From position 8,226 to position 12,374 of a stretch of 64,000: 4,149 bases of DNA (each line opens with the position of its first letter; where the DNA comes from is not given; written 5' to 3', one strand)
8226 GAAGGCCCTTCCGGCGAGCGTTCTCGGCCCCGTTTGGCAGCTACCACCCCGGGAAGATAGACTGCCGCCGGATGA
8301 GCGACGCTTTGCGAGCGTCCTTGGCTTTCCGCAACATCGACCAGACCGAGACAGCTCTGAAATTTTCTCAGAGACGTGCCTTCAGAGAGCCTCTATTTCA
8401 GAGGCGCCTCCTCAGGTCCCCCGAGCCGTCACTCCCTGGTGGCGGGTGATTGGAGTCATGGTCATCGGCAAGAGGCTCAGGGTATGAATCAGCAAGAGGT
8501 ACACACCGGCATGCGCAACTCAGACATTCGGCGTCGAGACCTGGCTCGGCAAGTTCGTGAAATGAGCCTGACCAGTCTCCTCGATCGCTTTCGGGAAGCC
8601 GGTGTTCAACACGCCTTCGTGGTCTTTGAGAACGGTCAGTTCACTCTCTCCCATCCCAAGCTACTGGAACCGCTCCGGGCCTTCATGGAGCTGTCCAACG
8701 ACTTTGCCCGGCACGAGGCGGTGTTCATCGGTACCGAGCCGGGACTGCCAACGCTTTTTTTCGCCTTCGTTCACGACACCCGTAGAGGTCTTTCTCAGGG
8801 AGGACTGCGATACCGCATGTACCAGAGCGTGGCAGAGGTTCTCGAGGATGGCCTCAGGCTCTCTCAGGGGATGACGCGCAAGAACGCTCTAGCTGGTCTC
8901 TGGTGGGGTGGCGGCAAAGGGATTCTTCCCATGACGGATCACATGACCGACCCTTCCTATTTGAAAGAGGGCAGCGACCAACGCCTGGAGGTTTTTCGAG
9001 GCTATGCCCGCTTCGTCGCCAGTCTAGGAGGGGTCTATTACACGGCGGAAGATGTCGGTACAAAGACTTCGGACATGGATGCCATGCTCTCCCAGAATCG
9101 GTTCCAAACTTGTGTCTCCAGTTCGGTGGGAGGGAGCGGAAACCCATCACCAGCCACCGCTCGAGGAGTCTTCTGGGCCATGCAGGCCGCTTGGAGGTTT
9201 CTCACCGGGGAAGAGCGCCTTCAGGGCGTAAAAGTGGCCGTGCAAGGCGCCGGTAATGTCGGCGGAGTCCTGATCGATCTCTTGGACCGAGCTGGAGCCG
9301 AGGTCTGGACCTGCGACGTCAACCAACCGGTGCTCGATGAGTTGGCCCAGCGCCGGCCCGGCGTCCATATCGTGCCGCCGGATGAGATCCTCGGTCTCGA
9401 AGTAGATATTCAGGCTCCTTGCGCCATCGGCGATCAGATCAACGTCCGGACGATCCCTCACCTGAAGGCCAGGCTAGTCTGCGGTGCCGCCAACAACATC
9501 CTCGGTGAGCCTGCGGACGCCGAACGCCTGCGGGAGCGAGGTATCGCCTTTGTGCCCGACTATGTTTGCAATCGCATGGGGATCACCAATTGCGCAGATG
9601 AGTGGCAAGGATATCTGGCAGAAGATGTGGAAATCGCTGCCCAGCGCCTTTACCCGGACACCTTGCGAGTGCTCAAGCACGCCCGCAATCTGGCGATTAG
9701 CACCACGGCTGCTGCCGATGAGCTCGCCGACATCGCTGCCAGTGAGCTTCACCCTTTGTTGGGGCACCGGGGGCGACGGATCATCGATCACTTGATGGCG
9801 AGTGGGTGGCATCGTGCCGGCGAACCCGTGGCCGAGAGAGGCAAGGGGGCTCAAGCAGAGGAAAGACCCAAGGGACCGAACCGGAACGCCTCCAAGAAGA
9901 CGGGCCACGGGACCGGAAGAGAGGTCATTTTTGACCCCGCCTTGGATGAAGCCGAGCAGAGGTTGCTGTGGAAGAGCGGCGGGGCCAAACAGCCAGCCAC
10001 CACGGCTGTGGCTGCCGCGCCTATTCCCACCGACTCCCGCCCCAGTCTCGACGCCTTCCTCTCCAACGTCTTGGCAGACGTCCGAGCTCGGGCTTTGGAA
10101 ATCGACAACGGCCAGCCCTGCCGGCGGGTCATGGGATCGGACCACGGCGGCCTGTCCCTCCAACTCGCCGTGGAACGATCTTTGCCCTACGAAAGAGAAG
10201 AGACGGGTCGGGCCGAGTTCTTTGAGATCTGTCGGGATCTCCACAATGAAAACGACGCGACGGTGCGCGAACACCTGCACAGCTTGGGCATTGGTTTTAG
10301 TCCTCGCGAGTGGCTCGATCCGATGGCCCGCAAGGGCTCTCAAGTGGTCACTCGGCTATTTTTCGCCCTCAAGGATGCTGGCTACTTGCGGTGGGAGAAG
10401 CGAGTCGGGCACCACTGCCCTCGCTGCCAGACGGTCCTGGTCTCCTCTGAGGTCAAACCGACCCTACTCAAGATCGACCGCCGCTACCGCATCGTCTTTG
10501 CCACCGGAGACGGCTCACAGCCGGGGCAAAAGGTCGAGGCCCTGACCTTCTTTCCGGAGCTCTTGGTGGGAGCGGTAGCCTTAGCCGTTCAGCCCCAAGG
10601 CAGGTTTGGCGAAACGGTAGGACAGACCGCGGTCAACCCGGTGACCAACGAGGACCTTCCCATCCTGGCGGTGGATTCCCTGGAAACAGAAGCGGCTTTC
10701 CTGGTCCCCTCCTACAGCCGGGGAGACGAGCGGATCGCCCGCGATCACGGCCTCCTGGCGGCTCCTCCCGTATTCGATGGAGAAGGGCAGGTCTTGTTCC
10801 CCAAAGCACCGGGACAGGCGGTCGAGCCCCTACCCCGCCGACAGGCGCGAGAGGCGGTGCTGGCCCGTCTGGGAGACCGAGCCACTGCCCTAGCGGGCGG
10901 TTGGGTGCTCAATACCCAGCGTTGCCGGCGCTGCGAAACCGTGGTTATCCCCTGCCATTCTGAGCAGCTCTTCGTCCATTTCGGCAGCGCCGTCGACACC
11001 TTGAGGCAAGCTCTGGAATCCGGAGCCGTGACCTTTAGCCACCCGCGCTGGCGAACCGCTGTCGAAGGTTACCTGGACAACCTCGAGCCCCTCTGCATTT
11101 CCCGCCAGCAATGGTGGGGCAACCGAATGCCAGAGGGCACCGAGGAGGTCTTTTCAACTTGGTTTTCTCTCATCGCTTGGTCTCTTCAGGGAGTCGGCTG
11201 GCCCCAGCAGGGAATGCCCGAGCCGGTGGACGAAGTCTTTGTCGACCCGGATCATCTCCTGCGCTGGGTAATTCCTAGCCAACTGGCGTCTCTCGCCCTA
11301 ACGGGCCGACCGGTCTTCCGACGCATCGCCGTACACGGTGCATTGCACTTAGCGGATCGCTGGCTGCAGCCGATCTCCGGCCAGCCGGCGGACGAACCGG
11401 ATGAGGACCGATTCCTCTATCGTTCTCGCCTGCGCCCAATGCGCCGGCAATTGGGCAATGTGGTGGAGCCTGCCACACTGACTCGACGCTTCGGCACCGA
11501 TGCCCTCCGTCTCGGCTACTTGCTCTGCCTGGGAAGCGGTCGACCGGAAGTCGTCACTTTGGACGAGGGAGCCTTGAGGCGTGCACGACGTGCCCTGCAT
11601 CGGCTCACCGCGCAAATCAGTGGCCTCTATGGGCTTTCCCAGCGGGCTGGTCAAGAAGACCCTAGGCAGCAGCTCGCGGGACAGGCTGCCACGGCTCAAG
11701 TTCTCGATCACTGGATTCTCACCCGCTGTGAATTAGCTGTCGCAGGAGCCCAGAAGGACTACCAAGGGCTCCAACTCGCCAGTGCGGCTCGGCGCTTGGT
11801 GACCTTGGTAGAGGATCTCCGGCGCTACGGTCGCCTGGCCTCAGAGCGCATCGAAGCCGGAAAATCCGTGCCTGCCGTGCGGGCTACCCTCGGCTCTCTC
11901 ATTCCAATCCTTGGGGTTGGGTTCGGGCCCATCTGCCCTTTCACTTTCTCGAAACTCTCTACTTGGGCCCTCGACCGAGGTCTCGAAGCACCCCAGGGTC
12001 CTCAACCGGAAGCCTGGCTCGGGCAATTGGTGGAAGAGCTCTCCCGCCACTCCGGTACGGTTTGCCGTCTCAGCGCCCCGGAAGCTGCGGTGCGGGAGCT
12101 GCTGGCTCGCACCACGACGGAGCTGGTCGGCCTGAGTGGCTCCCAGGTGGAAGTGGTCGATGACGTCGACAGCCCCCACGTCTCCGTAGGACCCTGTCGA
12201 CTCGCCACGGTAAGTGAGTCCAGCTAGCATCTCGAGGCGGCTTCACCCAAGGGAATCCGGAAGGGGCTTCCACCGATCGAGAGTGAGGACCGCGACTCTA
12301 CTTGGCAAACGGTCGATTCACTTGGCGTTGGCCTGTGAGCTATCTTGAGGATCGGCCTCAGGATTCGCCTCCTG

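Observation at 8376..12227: Amino-acid dehydrogenase fused to a full-length ValRS-like body that has lost both class I signature motifs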

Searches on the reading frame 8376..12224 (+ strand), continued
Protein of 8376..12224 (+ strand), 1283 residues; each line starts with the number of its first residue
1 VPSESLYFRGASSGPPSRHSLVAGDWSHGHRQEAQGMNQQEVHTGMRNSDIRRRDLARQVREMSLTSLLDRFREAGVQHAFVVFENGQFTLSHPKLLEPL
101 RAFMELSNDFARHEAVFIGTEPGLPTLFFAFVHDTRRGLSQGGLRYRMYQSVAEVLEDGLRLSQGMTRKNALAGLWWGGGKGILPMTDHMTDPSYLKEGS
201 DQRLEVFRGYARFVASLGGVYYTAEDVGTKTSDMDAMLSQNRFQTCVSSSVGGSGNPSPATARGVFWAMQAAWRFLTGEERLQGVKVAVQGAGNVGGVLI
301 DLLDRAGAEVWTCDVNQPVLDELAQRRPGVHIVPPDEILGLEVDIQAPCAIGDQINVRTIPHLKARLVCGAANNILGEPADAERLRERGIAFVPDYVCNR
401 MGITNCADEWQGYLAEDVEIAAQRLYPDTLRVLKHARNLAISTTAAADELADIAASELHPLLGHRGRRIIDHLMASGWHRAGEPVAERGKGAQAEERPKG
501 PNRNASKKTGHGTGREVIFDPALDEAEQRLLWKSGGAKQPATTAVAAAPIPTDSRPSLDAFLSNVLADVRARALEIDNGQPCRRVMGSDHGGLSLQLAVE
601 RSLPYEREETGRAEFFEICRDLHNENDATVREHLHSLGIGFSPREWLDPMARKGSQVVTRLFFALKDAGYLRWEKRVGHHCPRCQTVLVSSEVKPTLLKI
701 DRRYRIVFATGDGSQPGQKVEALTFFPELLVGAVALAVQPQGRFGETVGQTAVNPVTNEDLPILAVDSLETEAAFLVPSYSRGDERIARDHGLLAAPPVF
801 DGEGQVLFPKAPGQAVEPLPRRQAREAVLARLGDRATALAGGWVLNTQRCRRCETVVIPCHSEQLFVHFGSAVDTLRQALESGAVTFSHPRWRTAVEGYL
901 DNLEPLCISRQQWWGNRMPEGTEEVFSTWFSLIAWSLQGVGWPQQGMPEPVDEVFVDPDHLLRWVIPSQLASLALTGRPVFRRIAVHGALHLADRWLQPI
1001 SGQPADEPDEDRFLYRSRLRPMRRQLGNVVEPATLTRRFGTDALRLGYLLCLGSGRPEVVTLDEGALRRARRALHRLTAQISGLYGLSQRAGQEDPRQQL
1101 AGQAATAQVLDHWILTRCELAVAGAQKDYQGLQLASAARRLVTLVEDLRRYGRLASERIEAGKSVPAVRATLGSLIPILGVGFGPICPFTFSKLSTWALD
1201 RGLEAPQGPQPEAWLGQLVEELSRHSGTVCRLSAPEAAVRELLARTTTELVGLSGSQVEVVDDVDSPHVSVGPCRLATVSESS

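Call 51: find_homologous_proteins(query=L058:13853-16573:+, max_evalue=1e-100)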
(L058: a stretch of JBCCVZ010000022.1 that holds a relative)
Query L058:13853-16573:+ (907 aa): 8000 proteins with E <= 1e-100 among 8000 candidates; the best 120 are listed.
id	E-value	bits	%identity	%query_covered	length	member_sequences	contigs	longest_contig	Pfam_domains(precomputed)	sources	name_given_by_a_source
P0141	0.0e+0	1602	76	100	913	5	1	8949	PF09334.18,PF08264.20,PF00133.29,PF10458.15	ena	-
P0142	0.0e+0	1590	75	100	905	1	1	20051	PF09334.18,PF08264.20,PF13603.13,PF00133.29,PF10458.15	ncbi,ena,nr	ncbi:MAG: valine--tRNA ligase [Thermoanaerobaculia bacterium]|nr:valine--tRNA ligase [Thermoanaeroba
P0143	0.0e+0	1572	77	98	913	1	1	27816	PF09334.18,PF08264.20,PF00133.29,PF10458.15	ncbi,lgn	ncbi:MAG: valine--tRNA ligase [Acidobacteriota bacterium]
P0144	0.0e+0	1529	74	100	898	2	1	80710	PF09334.18,PF08264.20,PF00133.29,PF10458.15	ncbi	ncbi:MAG: valine--tRNA ligase [Acidobacteriota bacterium]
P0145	0.0e+0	1528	73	100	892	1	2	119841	PF09334.18,PF08264.20,PF00133.29,PF10458.15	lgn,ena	-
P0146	0.0e+0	1523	73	100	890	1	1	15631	PF09334.18,PF08264.20,PF00133.29,PF10458.15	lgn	-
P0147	0.0e+0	1519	73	100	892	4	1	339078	PF09334.18,PF08264.20,PF00133.29,PF10458.15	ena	-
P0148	0.0e+0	1518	73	100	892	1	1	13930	PF09334.18,PF08264.20,PF00133.29,PF10458.15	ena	-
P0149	0.0e+0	1497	73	100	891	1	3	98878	PF09334.18,PF08264.20,PF00133.29,PF10458.15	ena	-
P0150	0.0e+0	1494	73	100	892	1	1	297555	PF09334.18,PF08264.20,PF00133.29,PF10458.15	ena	-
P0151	0.0e+0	1487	71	100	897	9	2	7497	PF09334.18,PF08264.20,PF00133.29,PF10458.15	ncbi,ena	-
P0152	0.0e+0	1485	73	100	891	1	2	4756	PF09334.18,PF08264.20,PF00133.29,PF10458.15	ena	-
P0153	0.0e+0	1479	72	100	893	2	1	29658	PF09334.18,PF08264.20,PF00133.29,PF10458.15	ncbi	-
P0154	0.0e+0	1479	71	100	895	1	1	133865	PF09334.18,PF08264.20,PF00133.29,PF10458.15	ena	-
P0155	0.0e+0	1479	71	100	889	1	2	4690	PF09334.18,PF08264.20,PF00133.29,PF10458.15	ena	-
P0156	0.0e+0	1478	72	100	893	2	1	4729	PF09334.18,PF08264.20,PF00133.29,PF10458.15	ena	-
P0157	0.0e+0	1477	72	100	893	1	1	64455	PF09334.18,PF08264.20,PF00133.29,PF10458.15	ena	-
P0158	0.0e+0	1474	72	100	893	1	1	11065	PF09334.18,PF08264.20,PF00133.29,PF10458.15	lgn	-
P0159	0.0e+0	1471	72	100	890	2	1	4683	PF09334.18,PF08264.20,PF00133.29,PF10458.15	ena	-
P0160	0.0e+0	1468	71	100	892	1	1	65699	PF09334.18,PF08264.20,PF00133.29,PF10458.15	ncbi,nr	ncbi:MAG: valine--tRNA ligase [bacterium]|nr:valine--tRNA ligase [bacterium]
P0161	0.0e+0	1465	71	100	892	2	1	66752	PF09334.18,PF08264.20,PF00133.29,PF10458.15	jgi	jgi:valyl-tRNA synthetase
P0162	0.0e+0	1462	71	99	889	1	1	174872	PF09334.18,PF08264.20,PF00133.29,PF10458.15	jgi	-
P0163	0.0e+0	1460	71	100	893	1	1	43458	PF09334.18,PF08264.20,PF00133.29,PF10458.15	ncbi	-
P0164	0.0e+0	1459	70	100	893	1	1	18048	PF09334.18,PF08264.20,PF00133.29,PF10458.15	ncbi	ncbi:MAG: valine--tRNA ligase [Acidobacteriota bacterium]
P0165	0.0e+0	1457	72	99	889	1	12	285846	PF09334.18,PF08264.20,PF00133.29,PF10458.15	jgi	jgi:valyl-tRNA synthetase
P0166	0.0e+0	1453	71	100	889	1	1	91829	PF09334.18,PF08264.20,PF00133.29,PF10458.15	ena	-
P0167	0.0e+0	1450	71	100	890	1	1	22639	PF09334.18,PF08264.20,PF00133.29,PF10458.15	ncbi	-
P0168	0.0e+0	1450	70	100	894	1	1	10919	PF09334.18,PF08264.20,PF00133.29,PF10458.15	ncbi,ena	-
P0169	0.0e+0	1445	70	100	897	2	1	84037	PF09334.18,PF08264.20,PF00133.29,PF10458.15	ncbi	-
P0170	0.0e+0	1444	69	100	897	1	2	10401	PF09334.18,PF08264.20,PF00133.29,PF10458.15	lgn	-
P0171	0.0e+0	1439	69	100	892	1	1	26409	PF09334.18,PF08264.20,PF00133.29,PF10458.15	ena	-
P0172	0.0e+0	1439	69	100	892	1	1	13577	PF09334.18,PF08264.20,PF00133.29,PF10458.15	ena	-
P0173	0.0e+0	1435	69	100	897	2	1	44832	PF09334.18,PF08264.20,PF00133.29,PF10458.15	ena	-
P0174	0.0e+0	1434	70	100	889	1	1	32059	PF09334.18,PF08264.20,PF00133.29,PF10458.15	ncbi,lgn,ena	-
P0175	0.0e+0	1434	69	100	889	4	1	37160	PF09334.18,PF08264.20,PF00133.29,PF10458.15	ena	-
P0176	0.0e+0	1430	68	100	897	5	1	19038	PF09334.18,PF08264.20,PF00133.29,PF10458.15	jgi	jgi:valyl-tRNA synthetase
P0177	0.0e+0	1428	68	100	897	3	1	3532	PF09334.18,PF08264.20,PF00133.29,PF10458.15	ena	-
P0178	0.0e+0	1426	70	100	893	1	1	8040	PF09334.18,PF08264.20,PF00133.29,PF10458.15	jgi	-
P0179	0.0e+0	1425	67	100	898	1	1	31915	PF09334.18,PF08264.20,PF13603.13,PF00133.29,PF10458.15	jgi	-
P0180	0.0e+0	1415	67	100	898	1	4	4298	PF09334.18,PF08264.20,PF13603.13,PF00133.29,PF10458.15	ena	-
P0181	0.0e+0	1414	69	100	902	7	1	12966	PF09334.18,PF08264.20,PF00133.29,PF10458.15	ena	-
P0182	0.0e+0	1414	67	100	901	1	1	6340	PF09334.18,PF08264.20,PF00133.29,PF10458.15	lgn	-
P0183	0.0e+0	1413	70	100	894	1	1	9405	PF09334.18,PF08264.20,PF00133.29,PF10458.15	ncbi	-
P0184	0.0e+0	1411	70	100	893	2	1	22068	PF09334.18,PF08264.20,PF00133.29,PF10458.15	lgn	-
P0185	0.0e+0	1409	69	100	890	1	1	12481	PF09334.18,PF08264.20,PF13603.13,PF00133.29,PF10458.15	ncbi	-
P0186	0.0e+0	1409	69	100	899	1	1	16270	PF09334.18,PF08264.20,PF00133.29,PF10458.15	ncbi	ncbi:MAG: valine--tRNA ligase [Acidobacteriota bacterium]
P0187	0.0e+0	1407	68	100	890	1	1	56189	PF09334.18,PF08264.20,PF00133.29,PF10458.15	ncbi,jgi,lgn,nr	ncbi:MAG: valine--tRNA ligase [Acidobacteria bacterium]|nr:MAG: valine--tRNA ligase [Acidobacteriota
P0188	0.0e+0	1404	69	100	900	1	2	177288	PF09334.18,PF08264.20,PF00133.29,PF10458.15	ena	-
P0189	0.0e+0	1404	68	100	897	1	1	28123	PF09334.18,PF08264.20,PF00133.29,PF10458.15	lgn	-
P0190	0.0e+0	1402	67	100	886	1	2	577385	PF09334.18,PF08264.20,PF00133.29,PF10458.15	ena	-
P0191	0.0e+0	1402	68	100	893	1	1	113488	PF09334.18,PF08264.20,PF00133.29,PF10458.15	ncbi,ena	-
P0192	0.0e+0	1389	67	100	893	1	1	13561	PF09334.18,PF08264.20,PF00133.29,PF10458.15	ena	-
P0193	0.0e+0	1379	68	100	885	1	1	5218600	PF09334.18,PF08264.20,PF13603.13,PF00133.29,PF10458.15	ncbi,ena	-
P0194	0.0e+0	1378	68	100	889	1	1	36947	PF09334.18,PF08264.20,PF00133.29,PF10458.15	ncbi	ncbi:MAG: valine--tRNA ligase [Acidobacteriota bacterium]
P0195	0.0e+0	1370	68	100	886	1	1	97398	PF09334.18,PF08264.20,PF00133.29,PF10458.15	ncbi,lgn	-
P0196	0.0e+0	1370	68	100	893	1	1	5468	PF09334.18,PF08264.20,PF00133.29,PF10458.15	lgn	-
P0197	0.0e+0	1363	74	89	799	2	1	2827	PF09334.18,PF08264.20,PF00133.29,PF10458.15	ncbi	ncbi:MAG: valine--tRNA ligase, partial [Acidobacteriota bacterium]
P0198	0.0e+0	1359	68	100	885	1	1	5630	PF09334.18,PF08264.20,PF00133.29,PF10458.15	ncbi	-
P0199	0.0e+0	1359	67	99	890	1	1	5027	PF09334.18,PF08264.20,PF00133.29,PF10458.15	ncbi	-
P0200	0.0e+0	1359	66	100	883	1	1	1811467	PF09334.18,PF08264.20,PF00133.29,PF10458.15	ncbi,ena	-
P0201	0.0e+0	1356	68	100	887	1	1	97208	PF09334.18,PF08264.20,PF00133.29,PF10458.15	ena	-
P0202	0.0e+0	1353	67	100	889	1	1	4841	PF09334.18,PF08264.20,PF00133.29,PF10458.15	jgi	jgi:valyl-tRNA synthetase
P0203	0.0e+0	1352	67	100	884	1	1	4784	PF09334.18,PF08264.20,PF00133.29,PF10458.15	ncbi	-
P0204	0.0e+0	1349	67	100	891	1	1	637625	PF09334.18,PF08264.20,PF00133.29,PF10458.15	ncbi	-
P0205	0.0e+0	1344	66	100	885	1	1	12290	PF09334.18,PF08264.20,PF00133.29,PF10458.15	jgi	jgi:valyl-tRNA synthetase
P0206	0.0e+0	1343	74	87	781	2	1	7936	PF09334.18,PF08264.20,PF00133.29,PF10458.15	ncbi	ncbi:MAG: valine--tRNA ligase, partial [Acidobacteriota bacterium]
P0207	0.0e+0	1342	67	100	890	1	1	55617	PF09334.18,PF08264.20,PF00133.29,PF10458.15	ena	-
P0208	0.0e+0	1341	67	99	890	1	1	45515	PF09334.18,PF08264.20,PF00133.29,PF10458.15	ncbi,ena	-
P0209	0.0e+0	1340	66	100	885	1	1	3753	PF09334.18,PF08264.20,PF00133.29,PF10458.15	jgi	-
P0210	0.0e+0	1334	66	100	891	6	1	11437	PF09334.18,PF08264.20,PF00133.29,PF10458.15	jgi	jgi:valyl-tRNA synthetase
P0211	0.0e+0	1327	64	100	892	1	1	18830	PF09334.18,PF08264.20,PF00133.29,PF10458.15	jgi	-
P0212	0.0e+0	1324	65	100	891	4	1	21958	PF09334.18,PF08264.20,PF00133.29,PF10458.15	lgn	-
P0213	0.0e+0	1321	64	100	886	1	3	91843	PF09334.18,PF08264.20,PF13603.13,PF00133.29,PF10458.15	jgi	jgi:valyl-tRNA synthetase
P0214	0.0e+0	1321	64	100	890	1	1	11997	PF09334.18,PF08264.20,PF13603.13,PF00133.29,PF10458.15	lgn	-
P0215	0.0e+0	1320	66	100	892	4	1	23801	PF09334.18,PF08264.20,PF00133.29,PF10458.15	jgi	-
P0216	0.0e+0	1320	65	100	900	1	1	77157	PF09334.18,PF08264.20,PF00133.29,PF10458.15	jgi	jgi:valyl-tRNA synthetase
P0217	0.0e+0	1320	64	100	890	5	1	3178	PF09334.18,PF08264.20,PF13603.13,PF00133.29,PF10458.15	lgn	-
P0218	0.0e+0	1319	64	100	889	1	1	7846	PF09334.18,PF08264.20,PF13603.13,PF00133.29,PF10458.15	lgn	-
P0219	0.0e+0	1319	64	100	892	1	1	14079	PF09334.18,PF08264.20,PF13603.13,PF00133.29,PF10458.15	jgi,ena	-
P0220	0.0e+0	1318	63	100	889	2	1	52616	PF09334.18,PF08264.20,PF13603.13,PF00133.29,PF10458.15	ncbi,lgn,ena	-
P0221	0.0e+0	1316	65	100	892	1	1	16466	PF09334.18,PF08264.20,PF00133.29,PF10458.15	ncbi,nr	ncbi:MAG TPA: valine--tRNA ligase [Blastocatellia bacterium]|nr:valine--tRNA ligase [Blastocatellia 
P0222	0.0e+0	1316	64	100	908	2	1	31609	PF09334.18,PF08264.20,PF00133.29,PF10458.15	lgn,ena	-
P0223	0.0e+0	1311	63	100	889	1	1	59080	PF09334.18,PF08264.20,PF13603.13,PF00133.29,PF10458.15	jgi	jgi:valyl-tRNA synthetase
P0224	0.0e+0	1309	65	100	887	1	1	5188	PF09334.18,PF08264.20,PF00133.29,PF10458.15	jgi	-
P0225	0.0e+0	1308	66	100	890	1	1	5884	PF09334.18,PF08264.20,PF00133.29,PF10458.15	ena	-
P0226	0.0e+0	1307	65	99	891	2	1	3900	PF09334.18,PF08264.20,PF00133.29,PF10458.15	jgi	-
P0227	0.0e+0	1306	63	100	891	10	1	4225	PF09334.18,PF08264.20,PF00133.29,PF10458.15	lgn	-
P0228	0.0e+0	1305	64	100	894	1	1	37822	PF09334.18,PF08264.20,PF00133.29,PF10458.15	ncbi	-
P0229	0.0e+0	1305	63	100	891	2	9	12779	PF09334.18,PF08264.20,PF00133.29,PF10458.15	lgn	-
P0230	0.0e+0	1302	64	100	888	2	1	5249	PF09334.18,PF08264.20,PF00133.29,PF10458.15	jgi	jgi:valyl-tRNA synthetase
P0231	0.0e+0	1302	64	100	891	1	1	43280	PF09334.18,PF08264.20,PF00133.29,PF10458.15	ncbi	-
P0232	0.0e+0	1301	63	100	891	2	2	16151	PF09334.18,PF08264.20,PF13603.13,PF00133.29,PF10458.15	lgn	-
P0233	0.0e+0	1301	64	99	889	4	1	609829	PF09334.18,PF08264.20,PF00133.29,PF10458.15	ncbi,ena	-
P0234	0.0e+0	1299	63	100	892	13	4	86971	PF09334.18,PF08264.20,PF13603.13,PF00133.29,PF10458.15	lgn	-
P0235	0.0e+0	1299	63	99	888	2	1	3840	PF09334.18,PF08264.20,PF13603.13,PF00133.29,PF10458.15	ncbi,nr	ncbi:MAG TPA: valine--tRNA ligase, partial [Acidobacteriota bacterium]|nr:valine--tRNA ligase [Acido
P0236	0.0e+0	1294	64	100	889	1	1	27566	PF09334.18,PF08264.20,PF00133.29,PF10458.15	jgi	jgi:valyl-tRNA synthetase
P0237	0.0e+0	1291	64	100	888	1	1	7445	PF09334.18,PF08264.20,PF00133.29,PF10458.15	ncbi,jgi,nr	ncbi:MAG TPA: valine--tRNA ligase [Thermoanaerobaculia bacterium]|jgi:valyl-tRNA synthetase|nr:valin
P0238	0.0e+0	1289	64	99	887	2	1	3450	PF09334.18,PF08264.20,PF00133.29,PF10458.15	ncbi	ncbi:MAG: valine--tRNA ligase, partial [Acidobacteriota bacterium]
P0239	0.0e+0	1288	63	100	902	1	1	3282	PF09334.18,PF08264.20,PF00133.29,PF10458.15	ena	-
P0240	0.0e+0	1287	63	100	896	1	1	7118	PF09334.18,PF08264.20,PF00133.29,PF10458.15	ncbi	-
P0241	0.0e+0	1284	63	100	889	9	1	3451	PF09334.18,PF08264.20,PF00133.29,PF10458.15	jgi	jgi:valyl-tRNA synthetase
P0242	0.0e+0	1283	64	100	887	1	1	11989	PF09334.18,PF08264.20,PF00133.29,PF10458.15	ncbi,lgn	ncbi:MAG: valine--tRNA ligase [Thermoanaerobaculia bacterium]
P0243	0.0e+0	1281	64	100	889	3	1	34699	PF09334.18,PF08264.20,PF00133.29,PF10458.15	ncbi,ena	-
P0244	0.0e+0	1281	63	99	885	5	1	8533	PF09334.18,PF08264.20,PF00133.29,PF10458.15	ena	-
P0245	0.0e+0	1277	63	100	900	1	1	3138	PF09334.18,PF08264.20,PF00133.29,PF10458.15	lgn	-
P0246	0.0e+0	1274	63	100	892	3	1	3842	PF09334.18,PF08264.20,PF00133.29,PF10458.15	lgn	-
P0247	0.0e+0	1271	63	99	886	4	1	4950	PF09334.18,PF08264.20,PF00133.29,PF10458.15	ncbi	-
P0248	0.0e+0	1271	63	100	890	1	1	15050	PF09334.18,PF08264.20,PF00133.29,PF10458.15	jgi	jgi:valyl-tRNA synthetase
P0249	0.0e+0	1271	64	99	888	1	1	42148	PF09334.18,PF08264.20,PF00133.29,PF10458.15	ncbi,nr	ncbi:MAG TPA: valine--tRNA ligase [Thermoanaerobaculia bacterium]|nr:valine--tRNA ligase [Thermoanae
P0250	0.0e+0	1268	63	99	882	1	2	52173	PF09334.18,PF08264.20,PF00133.29,PF10458.15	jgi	jgi:valyl-tRNA synthetase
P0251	0.0e+0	1265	62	100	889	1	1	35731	PF09334.18,PF08264.20,PF00133.29,PF10458.15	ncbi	ncbi:MAG: valine--tRNA ligase [Acidobacteriota bacterium]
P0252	0.0e+0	1264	62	100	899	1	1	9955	PF09334.18,PF08264.20,PF00133.29,PF10458.15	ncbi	-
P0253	0.0e+0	1261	63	99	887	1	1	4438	PF09334.18,PF08264.20,PF00133.29,PF10458.15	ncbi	-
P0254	0.0e+0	1260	63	99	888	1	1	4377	PF09334.18,PF08264.20,PF00133.29,PF10458.15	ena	-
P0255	0.0e+0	1253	62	100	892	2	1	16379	PF09334.18,PF08264.20,PF00133.29,PF10458.15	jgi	jgi:valyl-tRNA synthetase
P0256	0.0e+0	1241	63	99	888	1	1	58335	PF09334.18,PF08264.20,PF00133.29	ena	-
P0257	0.0e+0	1240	62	100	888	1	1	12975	PF09334.18,PF08264.20,PF00133.29,PF10458.15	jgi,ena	-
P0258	0.0e+0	1238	62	100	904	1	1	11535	PF09334.18,PF08264.20,PF00133.29,PF10458.15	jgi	jgi:valyl-tRNA synthetase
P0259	0.0e+0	1229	64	95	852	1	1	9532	PF09334.18,PF08264.20,PF00133.29,PF10458.15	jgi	jgi:valyl-tRNA synthetase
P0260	0.0e+0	1228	60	100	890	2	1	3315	PF09334.18,PF08264.20,PF00133.29,PF10458.15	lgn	-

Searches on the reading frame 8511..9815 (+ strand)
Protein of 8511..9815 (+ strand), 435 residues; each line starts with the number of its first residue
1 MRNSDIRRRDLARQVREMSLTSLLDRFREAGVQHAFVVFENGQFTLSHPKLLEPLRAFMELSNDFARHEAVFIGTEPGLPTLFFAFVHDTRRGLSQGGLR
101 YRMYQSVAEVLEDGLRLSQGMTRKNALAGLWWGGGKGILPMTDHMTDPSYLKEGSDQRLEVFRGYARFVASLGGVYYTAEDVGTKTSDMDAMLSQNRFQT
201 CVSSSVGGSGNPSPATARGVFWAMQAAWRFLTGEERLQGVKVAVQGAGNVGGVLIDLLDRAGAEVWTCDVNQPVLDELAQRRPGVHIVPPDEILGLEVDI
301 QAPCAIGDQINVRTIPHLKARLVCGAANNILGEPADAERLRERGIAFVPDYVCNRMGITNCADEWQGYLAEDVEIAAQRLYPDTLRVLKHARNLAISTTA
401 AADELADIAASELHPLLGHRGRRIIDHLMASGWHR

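Call 52: search_protein_representatives(protein=window:8511-9815:+)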
Query: 435 residues. Proteins with E-value up to 0.001 (for the whole library): 6370; up to 1e-10: 3405; up to 1e-30: 966. The best 150 are listed.
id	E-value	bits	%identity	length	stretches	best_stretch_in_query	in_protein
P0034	1.2e-196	670.1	68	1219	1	4-434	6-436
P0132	1.3e-181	620.6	63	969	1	3-435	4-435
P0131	3.8e-173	592.7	63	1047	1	4-433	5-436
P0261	6.6e-172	588.6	64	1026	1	4-429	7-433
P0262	6.5e-168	575.4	60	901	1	5-434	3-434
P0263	5.3e-164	562.6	59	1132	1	4-433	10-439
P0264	2.1e-146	504.6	56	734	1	3-433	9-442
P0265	3.1e-141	487.6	55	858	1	4-433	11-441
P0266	1.1e-130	452.7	81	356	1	2-253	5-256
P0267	1.1e-105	370.4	51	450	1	20-428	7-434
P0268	1.3e-105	370.2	51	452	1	49-429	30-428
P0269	9.0e-98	344.3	50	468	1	51-423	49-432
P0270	1.0e-87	311.2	43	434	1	35-434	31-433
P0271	3.1e-87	309.6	40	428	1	12-427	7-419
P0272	2.7e-86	306.5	46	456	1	48-428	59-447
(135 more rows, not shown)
